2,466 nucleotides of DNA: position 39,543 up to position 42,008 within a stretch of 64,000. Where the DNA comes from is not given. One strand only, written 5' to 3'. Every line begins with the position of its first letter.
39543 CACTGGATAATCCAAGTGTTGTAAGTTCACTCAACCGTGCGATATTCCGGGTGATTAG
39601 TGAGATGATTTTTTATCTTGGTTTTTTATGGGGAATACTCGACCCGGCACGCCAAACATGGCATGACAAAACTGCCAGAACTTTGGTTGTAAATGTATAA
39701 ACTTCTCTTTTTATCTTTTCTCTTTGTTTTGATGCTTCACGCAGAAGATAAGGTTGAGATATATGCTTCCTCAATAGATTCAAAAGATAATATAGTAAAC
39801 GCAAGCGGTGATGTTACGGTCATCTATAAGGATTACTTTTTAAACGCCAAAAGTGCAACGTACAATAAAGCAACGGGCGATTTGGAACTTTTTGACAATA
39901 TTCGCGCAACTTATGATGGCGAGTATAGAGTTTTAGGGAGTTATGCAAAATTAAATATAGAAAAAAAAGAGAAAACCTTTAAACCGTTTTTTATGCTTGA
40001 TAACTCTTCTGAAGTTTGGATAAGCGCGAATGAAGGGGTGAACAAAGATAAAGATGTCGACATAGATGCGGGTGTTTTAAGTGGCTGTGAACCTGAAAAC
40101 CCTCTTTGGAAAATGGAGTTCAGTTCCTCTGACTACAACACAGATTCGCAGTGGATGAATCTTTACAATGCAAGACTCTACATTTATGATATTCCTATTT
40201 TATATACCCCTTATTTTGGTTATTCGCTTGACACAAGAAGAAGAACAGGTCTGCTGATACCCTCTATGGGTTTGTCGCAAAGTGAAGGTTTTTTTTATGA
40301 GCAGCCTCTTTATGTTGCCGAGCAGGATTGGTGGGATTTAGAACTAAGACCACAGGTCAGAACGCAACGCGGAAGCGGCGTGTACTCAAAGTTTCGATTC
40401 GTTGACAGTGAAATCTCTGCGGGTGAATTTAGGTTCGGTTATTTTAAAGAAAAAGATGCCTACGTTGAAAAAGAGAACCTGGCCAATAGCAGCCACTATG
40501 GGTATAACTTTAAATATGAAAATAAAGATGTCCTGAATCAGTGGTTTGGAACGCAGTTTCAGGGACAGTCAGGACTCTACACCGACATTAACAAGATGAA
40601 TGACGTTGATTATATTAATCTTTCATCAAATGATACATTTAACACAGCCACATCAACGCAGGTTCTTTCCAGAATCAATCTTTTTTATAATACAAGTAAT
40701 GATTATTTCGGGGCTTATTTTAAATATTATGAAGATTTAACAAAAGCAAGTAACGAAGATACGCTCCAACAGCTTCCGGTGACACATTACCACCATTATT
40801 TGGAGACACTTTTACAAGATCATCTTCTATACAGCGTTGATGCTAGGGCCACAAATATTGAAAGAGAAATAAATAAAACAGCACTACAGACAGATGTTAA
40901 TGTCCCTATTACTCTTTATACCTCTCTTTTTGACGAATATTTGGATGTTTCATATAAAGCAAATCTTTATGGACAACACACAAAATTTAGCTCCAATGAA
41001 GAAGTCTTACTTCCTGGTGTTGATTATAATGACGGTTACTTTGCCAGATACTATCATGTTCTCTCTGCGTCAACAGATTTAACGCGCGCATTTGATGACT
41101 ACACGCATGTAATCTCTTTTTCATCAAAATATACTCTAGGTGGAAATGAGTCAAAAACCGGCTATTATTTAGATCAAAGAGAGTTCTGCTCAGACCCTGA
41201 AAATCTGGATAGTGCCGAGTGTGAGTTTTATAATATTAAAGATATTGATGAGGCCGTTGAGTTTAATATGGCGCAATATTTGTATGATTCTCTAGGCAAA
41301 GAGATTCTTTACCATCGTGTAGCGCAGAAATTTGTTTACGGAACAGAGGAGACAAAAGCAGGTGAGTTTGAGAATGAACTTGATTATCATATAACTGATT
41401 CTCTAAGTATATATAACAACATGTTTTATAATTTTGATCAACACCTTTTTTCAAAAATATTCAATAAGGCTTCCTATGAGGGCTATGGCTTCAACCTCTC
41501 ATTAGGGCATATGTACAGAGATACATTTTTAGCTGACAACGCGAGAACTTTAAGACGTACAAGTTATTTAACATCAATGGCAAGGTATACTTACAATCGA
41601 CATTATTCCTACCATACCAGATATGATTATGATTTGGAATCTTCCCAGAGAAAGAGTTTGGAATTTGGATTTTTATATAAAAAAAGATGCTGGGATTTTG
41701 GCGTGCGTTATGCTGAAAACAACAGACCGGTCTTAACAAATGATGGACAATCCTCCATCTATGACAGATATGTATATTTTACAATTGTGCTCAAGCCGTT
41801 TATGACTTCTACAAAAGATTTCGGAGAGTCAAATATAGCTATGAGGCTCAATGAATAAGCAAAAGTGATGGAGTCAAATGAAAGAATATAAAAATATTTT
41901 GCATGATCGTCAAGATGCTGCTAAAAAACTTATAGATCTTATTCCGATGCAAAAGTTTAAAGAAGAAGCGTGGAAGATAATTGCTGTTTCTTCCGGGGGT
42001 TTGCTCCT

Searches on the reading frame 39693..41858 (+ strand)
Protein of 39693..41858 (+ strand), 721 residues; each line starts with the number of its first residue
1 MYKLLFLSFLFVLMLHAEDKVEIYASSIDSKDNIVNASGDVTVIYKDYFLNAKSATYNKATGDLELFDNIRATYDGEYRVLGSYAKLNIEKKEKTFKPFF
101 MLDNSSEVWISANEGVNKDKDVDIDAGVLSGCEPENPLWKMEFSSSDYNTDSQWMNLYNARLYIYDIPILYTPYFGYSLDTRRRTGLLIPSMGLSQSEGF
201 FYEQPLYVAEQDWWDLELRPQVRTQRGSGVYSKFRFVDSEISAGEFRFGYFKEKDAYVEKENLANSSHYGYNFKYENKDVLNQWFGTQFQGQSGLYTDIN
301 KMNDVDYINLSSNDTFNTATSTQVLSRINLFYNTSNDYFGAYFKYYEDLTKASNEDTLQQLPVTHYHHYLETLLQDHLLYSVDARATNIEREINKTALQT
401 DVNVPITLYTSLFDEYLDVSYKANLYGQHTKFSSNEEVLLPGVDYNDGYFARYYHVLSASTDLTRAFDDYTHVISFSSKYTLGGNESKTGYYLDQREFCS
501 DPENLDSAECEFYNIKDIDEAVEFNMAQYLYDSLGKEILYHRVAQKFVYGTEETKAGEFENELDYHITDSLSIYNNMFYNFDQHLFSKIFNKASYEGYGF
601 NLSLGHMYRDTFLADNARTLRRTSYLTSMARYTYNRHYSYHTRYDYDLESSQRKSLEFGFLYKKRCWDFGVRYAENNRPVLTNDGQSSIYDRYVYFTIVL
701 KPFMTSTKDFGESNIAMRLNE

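Call 24: search_protein_families(library=pfam, proteins=[window:39693-41858:+], max_evalue=0.001)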
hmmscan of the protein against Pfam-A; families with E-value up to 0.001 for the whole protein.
window:39693-41858:+ (721 aa): 1 family
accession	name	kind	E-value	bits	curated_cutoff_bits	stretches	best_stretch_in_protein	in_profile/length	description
PF04453.20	LptD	-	5.1e-15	56.1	22.4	1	273-492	6-223/384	LPS transport system D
